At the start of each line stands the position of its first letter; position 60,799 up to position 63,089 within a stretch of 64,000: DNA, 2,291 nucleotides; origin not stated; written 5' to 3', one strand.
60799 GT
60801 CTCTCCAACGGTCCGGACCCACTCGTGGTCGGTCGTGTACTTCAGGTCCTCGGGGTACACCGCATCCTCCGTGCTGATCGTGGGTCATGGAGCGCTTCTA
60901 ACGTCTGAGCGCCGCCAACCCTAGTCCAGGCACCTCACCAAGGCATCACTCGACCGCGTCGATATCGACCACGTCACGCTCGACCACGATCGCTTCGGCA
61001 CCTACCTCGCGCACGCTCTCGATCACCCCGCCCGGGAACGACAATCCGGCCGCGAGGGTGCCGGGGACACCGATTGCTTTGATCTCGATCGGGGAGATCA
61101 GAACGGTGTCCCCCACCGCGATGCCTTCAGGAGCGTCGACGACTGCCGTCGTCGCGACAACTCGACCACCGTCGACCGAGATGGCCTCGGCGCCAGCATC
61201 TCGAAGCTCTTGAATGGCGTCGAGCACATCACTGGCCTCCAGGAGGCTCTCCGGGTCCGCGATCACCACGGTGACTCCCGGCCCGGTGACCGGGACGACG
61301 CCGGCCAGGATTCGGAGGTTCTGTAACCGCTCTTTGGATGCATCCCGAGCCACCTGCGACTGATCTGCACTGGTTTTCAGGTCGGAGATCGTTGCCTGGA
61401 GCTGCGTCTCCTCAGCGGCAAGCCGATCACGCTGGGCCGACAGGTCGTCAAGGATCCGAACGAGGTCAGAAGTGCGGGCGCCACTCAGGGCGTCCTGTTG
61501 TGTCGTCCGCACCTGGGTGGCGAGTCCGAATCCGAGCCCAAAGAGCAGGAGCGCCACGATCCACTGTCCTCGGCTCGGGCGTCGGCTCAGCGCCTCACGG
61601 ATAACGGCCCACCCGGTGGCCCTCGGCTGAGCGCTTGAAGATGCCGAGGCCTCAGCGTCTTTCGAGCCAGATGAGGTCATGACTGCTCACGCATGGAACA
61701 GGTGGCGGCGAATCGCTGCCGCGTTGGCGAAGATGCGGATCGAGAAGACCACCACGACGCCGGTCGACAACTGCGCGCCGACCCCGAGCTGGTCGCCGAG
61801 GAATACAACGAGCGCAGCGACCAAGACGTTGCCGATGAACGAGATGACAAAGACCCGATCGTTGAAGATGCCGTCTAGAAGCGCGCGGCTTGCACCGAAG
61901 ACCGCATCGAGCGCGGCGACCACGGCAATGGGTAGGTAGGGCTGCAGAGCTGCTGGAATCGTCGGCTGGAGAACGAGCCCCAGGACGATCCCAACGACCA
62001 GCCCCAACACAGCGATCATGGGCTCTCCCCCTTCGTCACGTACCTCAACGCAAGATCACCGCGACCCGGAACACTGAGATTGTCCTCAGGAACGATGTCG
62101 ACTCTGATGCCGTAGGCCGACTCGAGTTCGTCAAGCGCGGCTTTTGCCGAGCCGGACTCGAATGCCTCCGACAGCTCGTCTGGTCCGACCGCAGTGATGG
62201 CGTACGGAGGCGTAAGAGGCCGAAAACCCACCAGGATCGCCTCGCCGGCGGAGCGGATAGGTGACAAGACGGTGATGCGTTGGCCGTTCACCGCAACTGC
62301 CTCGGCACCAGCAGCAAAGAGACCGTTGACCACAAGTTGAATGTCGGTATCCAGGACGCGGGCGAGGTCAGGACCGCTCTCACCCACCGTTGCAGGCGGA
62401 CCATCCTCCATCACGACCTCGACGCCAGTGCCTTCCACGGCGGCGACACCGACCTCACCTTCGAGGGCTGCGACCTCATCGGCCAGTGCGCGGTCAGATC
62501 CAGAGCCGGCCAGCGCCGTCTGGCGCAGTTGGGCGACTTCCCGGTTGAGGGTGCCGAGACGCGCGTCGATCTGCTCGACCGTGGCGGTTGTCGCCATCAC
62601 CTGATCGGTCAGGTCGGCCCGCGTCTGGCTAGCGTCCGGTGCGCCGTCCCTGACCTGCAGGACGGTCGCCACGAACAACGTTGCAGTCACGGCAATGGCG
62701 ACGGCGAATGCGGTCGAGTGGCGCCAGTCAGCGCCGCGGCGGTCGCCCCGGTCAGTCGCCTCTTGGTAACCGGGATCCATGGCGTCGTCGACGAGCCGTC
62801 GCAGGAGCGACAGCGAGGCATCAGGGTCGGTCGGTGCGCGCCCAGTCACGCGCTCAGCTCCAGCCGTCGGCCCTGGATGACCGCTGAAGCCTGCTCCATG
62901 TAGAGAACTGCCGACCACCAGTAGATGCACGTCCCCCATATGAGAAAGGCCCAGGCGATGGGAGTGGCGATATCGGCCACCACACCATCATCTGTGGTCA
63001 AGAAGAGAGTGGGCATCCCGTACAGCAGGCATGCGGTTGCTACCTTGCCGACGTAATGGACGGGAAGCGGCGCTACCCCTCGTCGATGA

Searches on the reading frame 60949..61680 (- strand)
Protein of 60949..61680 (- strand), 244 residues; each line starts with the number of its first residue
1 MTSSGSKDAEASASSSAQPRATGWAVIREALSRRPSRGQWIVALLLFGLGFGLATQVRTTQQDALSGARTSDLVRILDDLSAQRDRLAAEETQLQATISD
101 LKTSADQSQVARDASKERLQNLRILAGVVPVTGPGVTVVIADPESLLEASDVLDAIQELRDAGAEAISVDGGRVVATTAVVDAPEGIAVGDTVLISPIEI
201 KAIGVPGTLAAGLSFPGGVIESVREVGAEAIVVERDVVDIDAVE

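Call 27: search_protein_families(library=pfam, max_evalue=0.00001, proteins=[window:60949-61680:-])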
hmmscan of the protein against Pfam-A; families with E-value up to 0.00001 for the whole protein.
window:60949-61680:- (244 aa): 1 family
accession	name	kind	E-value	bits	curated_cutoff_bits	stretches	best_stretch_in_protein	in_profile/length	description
PF05949.17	DUF881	-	2.8e-30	105.6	25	1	118-243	1-136/146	Bacterial protein of unknown function (DUF881)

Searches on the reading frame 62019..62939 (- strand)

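Call 27: search_protein_families(library=pfam, max_evalue=0.00001, proteins=[window:62019-62939:-])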
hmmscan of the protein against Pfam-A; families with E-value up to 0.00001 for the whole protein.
window:62019-62939:- (307 aa): 1 family
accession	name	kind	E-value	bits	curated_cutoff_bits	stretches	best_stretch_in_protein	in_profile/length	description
PF05949.17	DUF881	-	6.3e-33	114.1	25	1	156-301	2-145/146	Bacterial protein of unknown function (DUF881)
